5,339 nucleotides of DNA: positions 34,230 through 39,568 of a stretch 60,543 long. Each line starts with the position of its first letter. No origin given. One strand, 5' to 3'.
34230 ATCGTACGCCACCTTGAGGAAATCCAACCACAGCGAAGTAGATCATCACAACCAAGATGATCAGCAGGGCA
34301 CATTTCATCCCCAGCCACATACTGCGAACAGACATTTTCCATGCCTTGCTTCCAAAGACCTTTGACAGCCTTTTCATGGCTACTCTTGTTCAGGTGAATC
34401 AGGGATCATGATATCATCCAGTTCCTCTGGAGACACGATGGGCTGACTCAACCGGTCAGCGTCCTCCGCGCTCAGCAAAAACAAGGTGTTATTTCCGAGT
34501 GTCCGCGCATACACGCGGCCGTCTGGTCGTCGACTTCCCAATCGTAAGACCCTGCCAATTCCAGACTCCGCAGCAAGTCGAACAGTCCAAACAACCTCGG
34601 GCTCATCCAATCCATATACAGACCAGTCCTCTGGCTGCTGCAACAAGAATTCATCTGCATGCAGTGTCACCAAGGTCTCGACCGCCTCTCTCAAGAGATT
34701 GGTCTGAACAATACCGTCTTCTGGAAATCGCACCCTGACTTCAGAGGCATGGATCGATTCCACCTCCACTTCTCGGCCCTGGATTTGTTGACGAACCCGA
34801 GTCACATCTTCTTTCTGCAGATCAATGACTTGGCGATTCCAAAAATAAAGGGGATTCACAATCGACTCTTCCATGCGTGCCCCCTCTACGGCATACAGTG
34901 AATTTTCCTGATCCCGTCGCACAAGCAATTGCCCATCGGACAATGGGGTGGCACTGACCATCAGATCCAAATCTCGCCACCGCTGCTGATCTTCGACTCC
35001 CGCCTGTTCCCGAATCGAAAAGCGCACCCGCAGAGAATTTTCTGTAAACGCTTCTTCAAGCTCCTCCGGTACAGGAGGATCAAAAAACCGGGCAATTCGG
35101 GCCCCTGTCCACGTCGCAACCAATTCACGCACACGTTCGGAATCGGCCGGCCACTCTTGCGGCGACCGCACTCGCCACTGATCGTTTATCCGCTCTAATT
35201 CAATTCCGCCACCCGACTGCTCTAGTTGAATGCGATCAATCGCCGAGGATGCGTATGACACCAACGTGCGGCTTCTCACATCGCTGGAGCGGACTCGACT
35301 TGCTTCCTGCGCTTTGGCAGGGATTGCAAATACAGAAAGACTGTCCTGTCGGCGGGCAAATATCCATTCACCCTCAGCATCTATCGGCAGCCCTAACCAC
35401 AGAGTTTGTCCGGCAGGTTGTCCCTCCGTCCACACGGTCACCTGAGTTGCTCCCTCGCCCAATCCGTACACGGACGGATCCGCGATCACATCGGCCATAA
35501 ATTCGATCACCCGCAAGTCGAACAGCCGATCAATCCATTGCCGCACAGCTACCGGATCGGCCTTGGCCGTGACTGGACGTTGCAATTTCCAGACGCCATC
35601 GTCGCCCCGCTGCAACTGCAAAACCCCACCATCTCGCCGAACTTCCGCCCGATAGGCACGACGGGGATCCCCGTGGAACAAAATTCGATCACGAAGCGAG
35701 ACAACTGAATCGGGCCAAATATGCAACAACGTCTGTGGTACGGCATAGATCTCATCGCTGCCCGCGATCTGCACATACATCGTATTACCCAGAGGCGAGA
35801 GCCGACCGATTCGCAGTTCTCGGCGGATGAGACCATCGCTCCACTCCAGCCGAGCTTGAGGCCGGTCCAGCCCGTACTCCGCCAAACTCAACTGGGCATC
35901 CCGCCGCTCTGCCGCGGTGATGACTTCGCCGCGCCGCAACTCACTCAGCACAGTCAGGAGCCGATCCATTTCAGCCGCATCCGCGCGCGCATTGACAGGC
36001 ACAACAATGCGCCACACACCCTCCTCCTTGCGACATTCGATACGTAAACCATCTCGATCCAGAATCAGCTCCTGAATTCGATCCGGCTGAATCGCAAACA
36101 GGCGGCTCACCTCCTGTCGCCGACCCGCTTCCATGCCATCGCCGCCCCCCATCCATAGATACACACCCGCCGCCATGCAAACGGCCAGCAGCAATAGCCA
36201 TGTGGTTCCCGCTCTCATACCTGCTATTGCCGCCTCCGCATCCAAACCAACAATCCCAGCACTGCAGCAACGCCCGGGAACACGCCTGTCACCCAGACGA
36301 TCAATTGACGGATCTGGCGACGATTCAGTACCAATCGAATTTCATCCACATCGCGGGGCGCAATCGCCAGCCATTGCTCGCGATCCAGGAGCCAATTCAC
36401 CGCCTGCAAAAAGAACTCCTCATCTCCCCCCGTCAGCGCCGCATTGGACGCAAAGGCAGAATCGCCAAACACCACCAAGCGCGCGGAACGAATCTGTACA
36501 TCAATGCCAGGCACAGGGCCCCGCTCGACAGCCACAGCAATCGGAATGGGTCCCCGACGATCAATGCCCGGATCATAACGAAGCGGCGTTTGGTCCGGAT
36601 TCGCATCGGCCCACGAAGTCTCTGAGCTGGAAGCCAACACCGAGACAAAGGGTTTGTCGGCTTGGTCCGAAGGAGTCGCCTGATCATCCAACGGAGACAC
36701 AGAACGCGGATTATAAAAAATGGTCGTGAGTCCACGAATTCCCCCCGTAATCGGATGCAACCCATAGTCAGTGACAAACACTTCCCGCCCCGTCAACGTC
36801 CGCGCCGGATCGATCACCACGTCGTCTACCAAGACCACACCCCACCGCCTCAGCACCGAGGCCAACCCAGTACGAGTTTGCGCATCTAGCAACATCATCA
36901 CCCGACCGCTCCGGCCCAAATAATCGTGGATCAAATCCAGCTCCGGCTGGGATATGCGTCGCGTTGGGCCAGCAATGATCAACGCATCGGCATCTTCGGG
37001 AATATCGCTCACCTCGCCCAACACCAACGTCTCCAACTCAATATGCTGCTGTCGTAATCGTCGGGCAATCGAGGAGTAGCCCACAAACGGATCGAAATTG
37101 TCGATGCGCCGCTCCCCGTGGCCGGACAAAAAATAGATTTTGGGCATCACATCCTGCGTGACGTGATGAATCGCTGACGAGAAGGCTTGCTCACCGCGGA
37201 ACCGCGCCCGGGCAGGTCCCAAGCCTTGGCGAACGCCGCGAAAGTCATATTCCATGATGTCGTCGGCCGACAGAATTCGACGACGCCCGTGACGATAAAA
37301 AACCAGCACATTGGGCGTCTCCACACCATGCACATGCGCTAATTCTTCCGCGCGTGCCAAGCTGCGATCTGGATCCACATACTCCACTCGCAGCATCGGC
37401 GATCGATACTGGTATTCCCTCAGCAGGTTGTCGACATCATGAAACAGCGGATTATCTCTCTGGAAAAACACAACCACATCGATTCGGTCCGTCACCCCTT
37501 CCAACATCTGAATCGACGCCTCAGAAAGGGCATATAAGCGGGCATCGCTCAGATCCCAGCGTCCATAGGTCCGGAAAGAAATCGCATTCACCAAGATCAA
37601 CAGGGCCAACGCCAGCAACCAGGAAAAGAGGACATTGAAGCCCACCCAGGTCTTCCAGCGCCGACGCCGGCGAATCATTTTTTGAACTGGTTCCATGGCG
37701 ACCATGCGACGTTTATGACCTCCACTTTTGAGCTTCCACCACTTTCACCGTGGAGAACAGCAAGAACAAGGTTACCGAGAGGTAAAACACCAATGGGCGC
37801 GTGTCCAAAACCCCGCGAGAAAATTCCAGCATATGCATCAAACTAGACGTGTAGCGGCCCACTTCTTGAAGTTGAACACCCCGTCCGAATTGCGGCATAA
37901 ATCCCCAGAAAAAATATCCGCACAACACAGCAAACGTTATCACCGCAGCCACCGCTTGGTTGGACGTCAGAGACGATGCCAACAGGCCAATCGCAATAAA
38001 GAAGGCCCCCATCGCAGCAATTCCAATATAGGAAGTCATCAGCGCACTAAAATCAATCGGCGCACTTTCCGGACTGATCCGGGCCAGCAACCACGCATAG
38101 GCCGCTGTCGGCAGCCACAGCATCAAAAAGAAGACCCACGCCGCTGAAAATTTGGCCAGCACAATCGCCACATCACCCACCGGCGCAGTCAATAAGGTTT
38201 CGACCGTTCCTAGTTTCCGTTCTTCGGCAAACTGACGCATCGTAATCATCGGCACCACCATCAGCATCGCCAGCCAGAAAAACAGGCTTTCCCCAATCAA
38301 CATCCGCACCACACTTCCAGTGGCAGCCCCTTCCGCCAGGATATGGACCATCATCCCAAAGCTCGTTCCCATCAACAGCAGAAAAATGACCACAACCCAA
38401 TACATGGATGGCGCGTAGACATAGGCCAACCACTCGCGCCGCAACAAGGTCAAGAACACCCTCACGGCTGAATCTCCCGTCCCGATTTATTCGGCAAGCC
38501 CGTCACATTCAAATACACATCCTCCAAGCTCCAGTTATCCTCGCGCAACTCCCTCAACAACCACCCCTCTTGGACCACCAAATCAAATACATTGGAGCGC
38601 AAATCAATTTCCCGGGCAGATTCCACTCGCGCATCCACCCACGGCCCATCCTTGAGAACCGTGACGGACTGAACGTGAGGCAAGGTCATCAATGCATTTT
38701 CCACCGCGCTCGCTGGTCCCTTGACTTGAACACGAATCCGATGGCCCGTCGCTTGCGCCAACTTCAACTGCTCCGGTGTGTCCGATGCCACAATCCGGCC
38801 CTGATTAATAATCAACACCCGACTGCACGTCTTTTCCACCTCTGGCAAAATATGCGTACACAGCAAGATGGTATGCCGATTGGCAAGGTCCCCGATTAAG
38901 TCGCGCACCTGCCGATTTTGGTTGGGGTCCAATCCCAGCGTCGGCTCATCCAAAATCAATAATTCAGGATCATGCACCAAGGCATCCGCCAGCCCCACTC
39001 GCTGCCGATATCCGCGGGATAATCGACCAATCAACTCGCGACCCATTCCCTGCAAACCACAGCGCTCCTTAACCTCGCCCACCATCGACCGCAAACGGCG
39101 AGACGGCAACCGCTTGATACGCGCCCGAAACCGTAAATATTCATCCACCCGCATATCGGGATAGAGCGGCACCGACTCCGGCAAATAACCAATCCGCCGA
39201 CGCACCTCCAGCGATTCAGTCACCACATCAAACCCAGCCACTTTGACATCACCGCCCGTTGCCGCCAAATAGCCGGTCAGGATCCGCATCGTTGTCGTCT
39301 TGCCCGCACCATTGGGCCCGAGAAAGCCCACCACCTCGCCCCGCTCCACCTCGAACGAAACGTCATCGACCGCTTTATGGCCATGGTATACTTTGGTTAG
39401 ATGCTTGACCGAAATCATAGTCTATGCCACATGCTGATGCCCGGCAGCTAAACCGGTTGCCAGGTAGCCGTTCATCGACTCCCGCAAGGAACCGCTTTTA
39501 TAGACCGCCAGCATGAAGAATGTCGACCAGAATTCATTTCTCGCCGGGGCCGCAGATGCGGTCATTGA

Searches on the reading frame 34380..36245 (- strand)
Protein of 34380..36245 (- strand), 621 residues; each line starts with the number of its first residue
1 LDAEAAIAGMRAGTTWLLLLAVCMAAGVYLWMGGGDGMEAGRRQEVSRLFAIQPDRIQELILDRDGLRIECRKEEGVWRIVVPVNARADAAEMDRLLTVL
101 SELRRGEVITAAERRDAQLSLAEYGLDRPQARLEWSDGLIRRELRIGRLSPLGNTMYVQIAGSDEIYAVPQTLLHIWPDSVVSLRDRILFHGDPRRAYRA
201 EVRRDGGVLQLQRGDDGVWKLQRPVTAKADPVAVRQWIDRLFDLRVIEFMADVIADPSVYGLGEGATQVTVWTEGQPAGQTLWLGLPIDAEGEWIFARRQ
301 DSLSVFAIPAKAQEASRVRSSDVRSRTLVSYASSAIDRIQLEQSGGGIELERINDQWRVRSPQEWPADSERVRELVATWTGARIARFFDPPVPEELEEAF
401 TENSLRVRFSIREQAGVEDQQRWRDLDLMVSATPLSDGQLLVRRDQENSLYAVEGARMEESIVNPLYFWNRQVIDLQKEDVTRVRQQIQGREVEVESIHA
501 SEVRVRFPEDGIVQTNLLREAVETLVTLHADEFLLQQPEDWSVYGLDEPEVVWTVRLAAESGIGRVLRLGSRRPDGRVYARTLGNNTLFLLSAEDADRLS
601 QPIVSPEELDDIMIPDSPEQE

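Call 94: search_protein_families(library=pfam, proteins=[window:34380-36245:-], max_evalue=0.05)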
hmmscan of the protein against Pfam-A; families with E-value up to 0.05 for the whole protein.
window:34380-36245:- (621 aa): 1 family
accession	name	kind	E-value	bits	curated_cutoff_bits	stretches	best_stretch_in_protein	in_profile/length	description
PF14238.11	DUF4340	-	9.8e-51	173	25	4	78-262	1-180/183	Domain of unknown function (DUF4340)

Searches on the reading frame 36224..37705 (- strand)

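Call 94: search_protein_families(library=pfam, proteins=[window:36224-37705:-], max_evalue=0.05)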
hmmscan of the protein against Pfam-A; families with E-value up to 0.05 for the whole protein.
window:36224-37705:- (493 aa): 4 families
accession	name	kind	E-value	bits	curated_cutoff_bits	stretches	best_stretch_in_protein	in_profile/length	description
PF09822.16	ABC_transp_aux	-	1.4e-22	80.8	34.7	1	188-423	2-263/288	ABC-type uncharacterized transport system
PF23357.1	DUF7088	-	4.4e-11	43.3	27.8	1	56-131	3-83/105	Domain of unknown function (DUF7088)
PF23355.1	IFT52_GIFT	-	0.00019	21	27.2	1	204-298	12-109/246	IFT52 GIFT domain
PF14258.12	DUF4350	-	0.0063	17.2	30.4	1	209-434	8-178/181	Domain of unknown function (DUF4350)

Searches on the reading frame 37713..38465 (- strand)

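Call 94: search_protein_families(library=pfam, proteins=[window:37713-38465:-], max_evalue=0.05)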
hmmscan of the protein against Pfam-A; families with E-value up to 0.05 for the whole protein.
window:37713-38465:- (250 aa): 6 families
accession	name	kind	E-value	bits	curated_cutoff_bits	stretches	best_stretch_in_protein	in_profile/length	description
PF12698.13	ABC2_membrane_3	-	5.5e-10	39.3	31.6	1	39-190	147-290/347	ABC-2 family transporter protein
PF12679.13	ABC2_membrane_2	-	1.7e-09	37.8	27.2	1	7-197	3-206/283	ABC-2 family transporter protein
PF01061.29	ABC2_membrane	-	8.7e-08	32.4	26.9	1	4-186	3-181/211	ABC-2 type transporter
PF12730.13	ABC2_membrane_4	-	7.7e-07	29.7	27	1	21-179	14-174/179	ABC-2 family transporter protein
PF13346.12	ABC2_membrane_5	-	0.00012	22.2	25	1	61-189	36-159/205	ABC-2 family transporter protein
PF03379.19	CcmB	-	0.03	14.2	24.9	0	62-160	51-149/215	CcmB protein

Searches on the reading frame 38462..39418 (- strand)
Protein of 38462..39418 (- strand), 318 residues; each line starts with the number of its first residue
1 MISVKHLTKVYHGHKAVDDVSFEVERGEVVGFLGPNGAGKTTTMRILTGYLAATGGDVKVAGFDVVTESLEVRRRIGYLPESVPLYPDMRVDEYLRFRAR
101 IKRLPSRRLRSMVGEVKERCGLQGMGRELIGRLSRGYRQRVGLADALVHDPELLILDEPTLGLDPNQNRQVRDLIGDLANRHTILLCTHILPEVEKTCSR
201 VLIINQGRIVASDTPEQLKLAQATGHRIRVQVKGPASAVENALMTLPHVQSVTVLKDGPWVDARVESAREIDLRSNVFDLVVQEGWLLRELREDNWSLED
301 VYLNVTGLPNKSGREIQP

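Call 94: search_protein_families(library=pfam, proteins=[window:38462-39418:-], max_evalue=0.05)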
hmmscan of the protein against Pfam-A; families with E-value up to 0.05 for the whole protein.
window:38462-39418:- (318 aa): 7 families
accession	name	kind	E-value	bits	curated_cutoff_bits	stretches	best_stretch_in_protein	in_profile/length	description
PF00005.33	ABC_tran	-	8.6e-29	101.3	25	1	18-160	2-136/137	ABC transporter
PF13304.12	AAA_21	-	1.1e-09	39.3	27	1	139-190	243-299/304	AAA domain, putative AbiEii toxin, Type IV TA system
PF13604.12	AAA_30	-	0.00081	19.6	27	1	28-61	19-52/191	AAA domain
PF00448.28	SRP54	-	0.015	15.4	22.7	1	29-65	3-39/196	SRP54-type protein, GTPase domain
PF13476.12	AAA_23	-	0.023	15.7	27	1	18-48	11-40/201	AAA domain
PF13175.12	AAA_15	-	0.033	14.2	32.1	0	150-189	328-369/374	AAA ATPase domain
PF20720.3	nSTAND3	-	0.042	14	27.2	0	11-56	1-46/155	Novel STAND NTPase 3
